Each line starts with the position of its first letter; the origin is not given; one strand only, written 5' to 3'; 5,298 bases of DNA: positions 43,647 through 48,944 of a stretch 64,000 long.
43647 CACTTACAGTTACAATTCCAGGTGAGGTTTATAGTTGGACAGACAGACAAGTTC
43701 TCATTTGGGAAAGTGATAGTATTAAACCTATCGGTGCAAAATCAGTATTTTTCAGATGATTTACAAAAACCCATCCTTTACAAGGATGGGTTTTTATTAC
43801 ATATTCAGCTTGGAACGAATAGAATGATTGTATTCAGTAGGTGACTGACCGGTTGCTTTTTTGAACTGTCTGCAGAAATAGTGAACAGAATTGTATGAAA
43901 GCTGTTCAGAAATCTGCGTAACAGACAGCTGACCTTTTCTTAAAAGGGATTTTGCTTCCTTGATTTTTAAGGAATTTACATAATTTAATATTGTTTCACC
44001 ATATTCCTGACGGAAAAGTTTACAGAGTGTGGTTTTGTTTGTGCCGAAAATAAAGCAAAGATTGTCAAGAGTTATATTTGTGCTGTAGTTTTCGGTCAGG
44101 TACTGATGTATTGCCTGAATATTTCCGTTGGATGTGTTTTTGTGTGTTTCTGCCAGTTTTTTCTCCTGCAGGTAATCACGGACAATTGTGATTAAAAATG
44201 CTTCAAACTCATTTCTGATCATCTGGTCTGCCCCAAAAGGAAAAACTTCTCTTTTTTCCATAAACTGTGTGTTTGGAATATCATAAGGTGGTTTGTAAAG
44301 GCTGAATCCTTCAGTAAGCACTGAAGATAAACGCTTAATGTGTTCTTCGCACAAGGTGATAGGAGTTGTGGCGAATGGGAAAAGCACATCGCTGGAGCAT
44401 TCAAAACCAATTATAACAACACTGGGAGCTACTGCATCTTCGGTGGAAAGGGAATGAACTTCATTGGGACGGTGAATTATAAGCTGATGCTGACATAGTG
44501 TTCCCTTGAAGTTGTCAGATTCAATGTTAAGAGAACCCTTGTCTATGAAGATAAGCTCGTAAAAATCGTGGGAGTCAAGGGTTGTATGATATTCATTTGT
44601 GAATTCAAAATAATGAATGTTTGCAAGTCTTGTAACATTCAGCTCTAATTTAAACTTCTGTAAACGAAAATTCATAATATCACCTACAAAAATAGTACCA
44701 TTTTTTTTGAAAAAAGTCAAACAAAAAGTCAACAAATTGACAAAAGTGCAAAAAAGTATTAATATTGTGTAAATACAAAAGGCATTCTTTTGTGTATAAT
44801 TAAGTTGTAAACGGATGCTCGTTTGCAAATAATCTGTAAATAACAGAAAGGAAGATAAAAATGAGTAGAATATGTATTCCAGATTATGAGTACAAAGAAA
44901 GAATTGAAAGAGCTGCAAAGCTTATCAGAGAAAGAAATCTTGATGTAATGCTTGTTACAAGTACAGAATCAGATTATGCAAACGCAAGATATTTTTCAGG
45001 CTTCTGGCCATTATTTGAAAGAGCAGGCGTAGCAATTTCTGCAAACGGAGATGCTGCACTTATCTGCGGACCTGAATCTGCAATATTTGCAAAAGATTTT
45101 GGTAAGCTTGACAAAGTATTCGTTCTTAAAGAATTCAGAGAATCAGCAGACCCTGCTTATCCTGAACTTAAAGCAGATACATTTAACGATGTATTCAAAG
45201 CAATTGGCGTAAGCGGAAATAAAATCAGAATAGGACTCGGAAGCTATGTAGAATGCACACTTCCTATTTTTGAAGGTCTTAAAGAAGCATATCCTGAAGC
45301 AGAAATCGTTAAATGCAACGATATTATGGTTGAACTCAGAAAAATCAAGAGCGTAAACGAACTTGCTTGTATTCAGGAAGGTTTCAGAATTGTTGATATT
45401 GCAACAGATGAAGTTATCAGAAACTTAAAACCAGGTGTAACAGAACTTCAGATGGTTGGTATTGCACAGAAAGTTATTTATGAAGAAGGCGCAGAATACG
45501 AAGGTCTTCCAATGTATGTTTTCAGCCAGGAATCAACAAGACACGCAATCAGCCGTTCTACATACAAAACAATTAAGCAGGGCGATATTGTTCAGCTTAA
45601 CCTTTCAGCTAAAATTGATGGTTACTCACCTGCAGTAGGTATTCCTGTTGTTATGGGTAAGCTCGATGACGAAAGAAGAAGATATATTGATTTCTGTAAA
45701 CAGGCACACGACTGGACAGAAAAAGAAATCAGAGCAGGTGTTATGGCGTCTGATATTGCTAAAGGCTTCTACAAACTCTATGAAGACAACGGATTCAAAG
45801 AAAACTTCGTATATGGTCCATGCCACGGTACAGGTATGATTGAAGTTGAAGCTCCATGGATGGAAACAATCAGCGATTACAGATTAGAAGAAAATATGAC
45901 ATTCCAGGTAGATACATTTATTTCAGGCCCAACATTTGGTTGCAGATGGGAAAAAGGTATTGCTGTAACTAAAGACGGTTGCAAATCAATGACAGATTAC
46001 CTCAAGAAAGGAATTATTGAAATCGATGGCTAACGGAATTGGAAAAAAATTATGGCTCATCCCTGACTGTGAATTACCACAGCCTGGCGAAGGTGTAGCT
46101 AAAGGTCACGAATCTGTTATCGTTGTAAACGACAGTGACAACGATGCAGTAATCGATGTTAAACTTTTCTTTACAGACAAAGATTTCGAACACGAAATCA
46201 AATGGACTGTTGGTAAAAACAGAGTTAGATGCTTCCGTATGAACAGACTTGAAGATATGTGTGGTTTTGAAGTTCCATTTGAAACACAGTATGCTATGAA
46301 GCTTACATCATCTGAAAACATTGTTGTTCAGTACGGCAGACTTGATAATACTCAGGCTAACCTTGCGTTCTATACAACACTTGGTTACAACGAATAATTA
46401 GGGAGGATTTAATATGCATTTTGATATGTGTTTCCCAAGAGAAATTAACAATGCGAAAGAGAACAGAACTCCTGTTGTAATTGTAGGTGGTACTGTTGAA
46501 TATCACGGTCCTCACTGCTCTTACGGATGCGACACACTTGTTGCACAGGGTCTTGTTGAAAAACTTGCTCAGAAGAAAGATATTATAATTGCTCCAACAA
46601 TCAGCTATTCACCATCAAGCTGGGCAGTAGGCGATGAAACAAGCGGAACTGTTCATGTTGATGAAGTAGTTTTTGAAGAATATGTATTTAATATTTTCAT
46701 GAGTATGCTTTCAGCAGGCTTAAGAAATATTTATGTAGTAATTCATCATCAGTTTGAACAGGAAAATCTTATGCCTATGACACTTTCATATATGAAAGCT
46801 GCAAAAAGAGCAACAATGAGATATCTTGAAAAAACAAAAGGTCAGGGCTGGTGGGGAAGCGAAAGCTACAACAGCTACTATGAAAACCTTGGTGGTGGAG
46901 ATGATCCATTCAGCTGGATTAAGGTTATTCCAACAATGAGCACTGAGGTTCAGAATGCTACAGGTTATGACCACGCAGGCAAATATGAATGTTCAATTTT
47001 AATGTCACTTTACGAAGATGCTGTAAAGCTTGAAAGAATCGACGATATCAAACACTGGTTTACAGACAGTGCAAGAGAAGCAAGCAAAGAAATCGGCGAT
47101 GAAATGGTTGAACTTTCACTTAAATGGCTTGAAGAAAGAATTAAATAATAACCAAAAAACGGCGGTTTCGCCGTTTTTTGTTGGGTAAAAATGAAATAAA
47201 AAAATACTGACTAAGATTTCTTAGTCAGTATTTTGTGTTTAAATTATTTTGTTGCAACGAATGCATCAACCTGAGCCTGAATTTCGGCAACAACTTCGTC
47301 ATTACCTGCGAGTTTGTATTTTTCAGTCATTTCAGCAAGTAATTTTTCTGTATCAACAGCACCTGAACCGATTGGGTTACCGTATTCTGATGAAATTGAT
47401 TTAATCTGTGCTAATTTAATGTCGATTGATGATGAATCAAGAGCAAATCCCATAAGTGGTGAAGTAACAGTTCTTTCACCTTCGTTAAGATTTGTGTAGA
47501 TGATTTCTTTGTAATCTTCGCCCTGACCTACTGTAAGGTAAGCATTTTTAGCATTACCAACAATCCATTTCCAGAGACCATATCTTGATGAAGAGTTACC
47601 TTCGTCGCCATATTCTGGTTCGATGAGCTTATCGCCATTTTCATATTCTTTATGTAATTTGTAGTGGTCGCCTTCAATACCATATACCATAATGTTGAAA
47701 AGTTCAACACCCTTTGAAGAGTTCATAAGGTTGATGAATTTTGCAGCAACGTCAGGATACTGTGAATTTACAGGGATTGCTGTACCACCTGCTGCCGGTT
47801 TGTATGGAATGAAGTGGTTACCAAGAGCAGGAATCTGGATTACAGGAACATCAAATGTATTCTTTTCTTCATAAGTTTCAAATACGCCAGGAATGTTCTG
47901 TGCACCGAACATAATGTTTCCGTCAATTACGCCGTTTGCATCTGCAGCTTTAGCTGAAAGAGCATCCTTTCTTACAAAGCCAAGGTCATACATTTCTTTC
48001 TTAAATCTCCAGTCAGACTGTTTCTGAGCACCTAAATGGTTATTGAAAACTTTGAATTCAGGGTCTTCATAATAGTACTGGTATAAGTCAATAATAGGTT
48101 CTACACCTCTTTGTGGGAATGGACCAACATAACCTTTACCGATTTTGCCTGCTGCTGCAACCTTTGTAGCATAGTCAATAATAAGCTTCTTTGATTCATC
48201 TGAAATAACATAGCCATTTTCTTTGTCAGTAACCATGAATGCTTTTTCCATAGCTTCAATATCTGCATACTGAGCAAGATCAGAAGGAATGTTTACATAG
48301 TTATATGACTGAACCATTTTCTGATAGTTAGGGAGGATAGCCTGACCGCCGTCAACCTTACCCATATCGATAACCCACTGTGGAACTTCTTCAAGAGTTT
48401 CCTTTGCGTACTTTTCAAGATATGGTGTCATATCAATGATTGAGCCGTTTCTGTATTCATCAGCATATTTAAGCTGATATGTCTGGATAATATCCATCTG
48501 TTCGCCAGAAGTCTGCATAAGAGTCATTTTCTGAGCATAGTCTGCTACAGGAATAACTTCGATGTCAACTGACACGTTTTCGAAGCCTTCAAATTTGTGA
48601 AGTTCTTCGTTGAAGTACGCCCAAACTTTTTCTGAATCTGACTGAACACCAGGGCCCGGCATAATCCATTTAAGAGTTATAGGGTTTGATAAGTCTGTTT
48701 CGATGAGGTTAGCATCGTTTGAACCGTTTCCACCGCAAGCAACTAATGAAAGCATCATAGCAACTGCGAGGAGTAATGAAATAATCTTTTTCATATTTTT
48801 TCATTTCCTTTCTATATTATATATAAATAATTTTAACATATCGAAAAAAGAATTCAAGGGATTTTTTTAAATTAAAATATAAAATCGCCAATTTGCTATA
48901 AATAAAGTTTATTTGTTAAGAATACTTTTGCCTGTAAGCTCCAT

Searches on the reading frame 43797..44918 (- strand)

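Call 102: search_protein_families(library=pfam, proteins=[window:43797-44918:-], max_evalue=0.0001)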
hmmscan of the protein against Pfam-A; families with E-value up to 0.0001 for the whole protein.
window:43797-44918:- (373 aa): 2 families
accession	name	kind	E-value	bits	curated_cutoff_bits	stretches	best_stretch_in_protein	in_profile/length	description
PF00165.29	HTH_AraC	-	1.5e-20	73.3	26.6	2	327-363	2-40/42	Bacterial regulatory helix-turn-helix proteins, AraC family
PF12833.13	HTH_18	-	1.3e-18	67.5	33.6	1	288-364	2-78/80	Helix-turn-helix domain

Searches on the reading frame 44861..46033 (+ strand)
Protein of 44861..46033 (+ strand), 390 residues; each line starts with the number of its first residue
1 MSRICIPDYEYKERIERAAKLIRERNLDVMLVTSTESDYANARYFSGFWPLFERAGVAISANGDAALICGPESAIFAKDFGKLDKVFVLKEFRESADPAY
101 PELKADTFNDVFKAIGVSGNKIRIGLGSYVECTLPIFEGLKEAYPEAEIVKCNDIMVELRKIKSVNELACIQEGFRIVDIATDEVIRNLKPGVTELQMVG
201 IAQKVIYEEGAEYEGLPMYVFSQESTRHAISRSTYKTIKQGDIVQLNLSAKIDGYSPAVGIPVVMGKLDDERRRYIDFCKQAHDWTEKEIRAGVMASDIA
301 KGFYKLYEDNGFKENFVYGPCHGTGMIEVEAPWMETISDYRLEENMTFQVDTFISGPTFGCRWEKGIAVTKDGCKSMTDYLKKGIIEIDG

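Call 102: search_protein_families(library=pfam, proteins=[window:44861-46033:+], max_evalue=0.0001)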
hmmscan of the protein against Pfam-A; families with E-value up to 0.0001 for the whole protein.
window:44861-46033:+ (390 aa): 2 families
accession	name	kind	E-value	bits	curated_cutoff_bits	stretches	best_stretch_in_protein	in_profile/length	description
PF00557.29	Peptidase_M24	-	6e-26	91.9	23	1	170-371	2-208/208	Metallopeptidase family M24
PF01321.24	Creatinase_N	-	2.3e-11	44.8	22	1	14-162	1-128/128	Creatinase/Prolidase N-terminal domain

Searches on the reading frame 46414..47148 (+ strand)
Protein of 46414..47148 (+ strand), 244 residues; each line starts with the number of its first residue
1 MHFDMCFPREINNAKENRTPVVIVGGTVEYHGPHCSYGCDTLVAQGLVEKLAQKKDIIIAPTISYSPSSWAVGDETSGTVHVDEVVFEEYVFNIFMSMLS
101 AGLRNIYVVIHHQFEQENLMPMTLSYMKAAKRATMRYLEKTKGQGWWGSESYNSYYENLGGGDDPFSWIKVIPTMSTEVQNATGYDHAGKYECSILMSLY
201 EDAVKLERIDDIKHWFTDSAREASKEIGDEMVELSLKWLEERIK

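Call 102: search_protein_families(library=pfam, proteins=[window:46414-47148:+], max_evalue=0.0001)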
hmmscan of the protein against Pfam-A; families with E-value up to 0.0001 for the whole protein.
window:46414-47148:+ (244 aa): 1 family
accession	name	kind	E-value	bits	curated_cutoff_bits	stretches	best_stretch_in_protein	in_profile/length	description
PF02633.19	Creatininase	-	3.4e-27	95.8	31.3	1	10-221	7-195/238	Creatinine amidohydrolase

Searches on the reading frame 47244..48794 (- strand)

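Call 102: search_protein_families(library=pfam, proteins=[window:47244-48794:-], max_evalue=0.0001)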
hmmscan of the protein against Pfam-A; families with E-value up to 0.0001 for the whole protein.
window:47244-48794:- (516 aa): 2 families
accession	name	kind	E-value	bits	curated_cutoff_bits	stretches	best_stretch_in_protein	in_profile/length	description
PF12010.13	DUF3502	-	7.1e-20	71.7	24.4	1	446-514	1-69/69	Domain of unknown function (DUF3502)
PF01547.30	SBP_bac_1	-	1.7e-06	28.7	26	0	59-362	12-305/307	Bacterial extracellular solute-binding protein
